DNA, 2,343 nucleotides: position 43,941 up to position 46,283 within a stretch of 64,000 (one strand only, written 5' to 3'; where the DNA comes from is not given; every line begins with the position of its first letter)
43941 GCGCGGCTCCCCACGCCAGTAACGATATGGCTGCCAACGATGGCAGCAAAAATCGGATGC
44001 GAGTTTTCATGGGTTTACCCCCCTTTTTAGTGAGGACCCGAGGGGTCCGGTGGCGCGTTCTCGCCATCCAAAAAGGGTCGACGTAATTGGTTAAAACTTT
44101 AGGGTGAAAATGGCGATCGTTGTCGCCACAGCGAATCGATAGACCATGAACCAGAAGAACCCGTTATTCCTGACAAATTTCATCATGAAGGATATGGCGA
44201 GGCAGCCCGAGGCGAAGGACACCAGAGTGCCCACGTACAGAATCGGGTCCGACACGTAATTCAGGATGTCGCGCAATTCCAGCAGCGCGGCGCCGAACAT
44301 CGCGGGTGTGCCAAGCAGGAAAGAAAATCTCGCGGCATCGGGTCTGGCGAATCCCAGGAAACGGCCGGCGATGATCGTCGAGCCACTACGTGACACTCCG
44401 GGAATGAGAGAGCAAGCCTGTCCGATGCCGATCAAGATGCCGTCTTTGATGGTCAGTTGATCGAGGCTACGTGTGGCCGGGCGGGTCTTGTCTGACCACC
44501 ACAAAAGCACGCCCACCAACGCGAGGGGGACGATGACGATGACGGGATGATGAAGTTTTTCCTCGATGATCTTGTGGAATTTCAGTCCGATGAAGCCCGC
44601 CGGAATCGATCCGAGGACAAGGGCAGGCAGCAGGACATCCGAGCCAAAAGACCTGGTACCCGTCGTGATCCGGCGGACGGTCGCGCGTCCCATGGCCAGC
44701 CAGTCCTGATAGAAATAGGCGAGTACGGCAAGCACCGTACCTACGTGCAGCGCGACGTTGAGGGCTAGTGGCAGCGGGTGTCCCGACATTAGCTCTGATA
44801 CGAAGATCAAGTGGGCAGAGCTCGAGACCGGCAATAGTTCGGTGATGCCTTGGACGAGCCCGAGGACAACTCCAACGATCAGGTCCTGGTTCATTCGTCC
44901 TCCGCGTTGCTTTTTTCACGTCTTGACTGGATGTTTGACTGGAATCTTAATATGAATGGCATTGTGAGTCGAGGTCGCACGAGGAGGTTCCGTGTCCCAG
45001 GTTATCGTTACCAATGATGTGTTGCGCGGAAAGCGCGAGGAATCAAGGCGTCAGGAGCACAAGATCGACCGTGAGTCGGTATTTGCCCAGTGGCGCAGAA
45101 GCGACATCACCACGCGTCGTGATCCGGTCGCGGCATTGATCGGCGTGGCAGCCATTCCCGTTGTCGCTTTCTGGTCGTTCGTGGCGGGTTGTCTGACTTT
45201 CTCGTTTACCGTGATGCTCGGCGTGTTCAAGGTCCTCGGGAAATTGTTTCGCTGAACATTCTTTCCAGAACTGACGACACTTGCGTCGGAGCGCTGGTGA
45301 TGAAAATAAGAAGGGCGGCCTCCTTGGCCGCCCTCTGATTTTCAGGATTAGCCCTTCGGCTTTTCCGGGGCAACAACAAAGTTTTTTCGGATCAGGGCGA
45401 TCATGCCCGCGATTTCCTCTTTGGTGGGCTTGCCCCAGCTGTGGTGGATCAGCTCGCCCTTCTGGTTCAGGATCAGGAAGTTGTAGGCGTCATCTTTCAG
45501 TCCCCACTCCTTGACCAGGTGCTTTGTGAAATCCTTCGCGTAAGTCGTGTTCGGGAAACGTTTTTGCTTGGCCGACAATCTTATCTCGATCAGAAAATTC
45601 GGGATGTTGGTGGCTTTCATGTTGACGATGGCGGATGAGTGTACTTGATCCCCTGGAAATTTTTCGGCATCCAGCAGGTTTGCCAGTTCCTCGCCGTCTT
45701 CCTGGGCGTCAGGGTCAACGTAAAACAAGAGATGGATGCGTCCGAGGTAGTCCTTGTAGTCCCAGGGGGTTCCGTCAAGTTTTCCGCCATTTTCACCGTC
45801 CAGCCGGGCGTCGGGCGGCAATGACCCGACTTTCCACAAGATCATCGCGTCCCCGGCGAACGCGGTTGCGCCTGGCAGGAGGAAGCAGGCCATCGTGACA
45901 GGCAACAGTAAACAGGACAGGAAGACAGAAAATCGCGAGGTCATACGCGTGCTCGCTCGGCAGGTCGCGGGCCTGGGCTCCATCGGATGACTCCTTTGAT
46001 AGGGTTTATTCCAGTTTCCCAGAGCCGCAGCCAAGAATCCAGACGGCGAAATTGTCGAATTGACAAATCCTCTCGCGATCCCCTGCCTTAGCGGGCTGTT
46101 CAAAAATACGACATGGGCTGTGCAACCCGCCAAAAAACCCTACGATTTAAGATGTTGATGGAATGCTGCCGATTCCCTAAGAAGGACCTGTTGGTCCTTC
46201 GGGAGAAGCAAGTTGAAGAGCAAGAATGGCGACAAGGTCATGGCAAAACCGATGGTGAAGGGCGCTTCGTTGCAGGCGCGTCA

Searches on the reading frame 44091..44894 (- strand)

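Call 56: search_protein_families(library=pfam, proteins=[window:44091-44894:-], max_evalue=0.00001)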
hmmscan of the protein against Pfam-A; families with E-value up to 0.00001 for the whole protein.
window:44091-44894:- (267 aa): 1 family
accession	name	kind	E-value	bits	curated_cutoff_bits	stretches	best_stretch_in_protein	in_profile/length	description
PF02673.24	BacA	-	2.6e-74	250.6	33.4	1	9-257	2-255/257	Bacitracin resistance protein BacA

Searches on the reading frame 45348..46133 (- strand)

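Call 56: search_protein_families(library=pfam, proteins=[window:45348-46133:-], max_evalue=0.00001)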
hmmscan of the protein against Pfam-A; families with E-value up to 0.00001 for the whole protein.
window:45348-46133:- (261 aa): 1 family
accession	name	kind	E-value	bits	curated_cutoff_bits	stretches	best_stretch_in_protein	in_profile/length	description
PF09695.16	YtfJ_HI0045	-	3.5e-06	27.2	24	1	122-251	28-160/160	Bacterial protein of unknown function (YtfJ_HI0045)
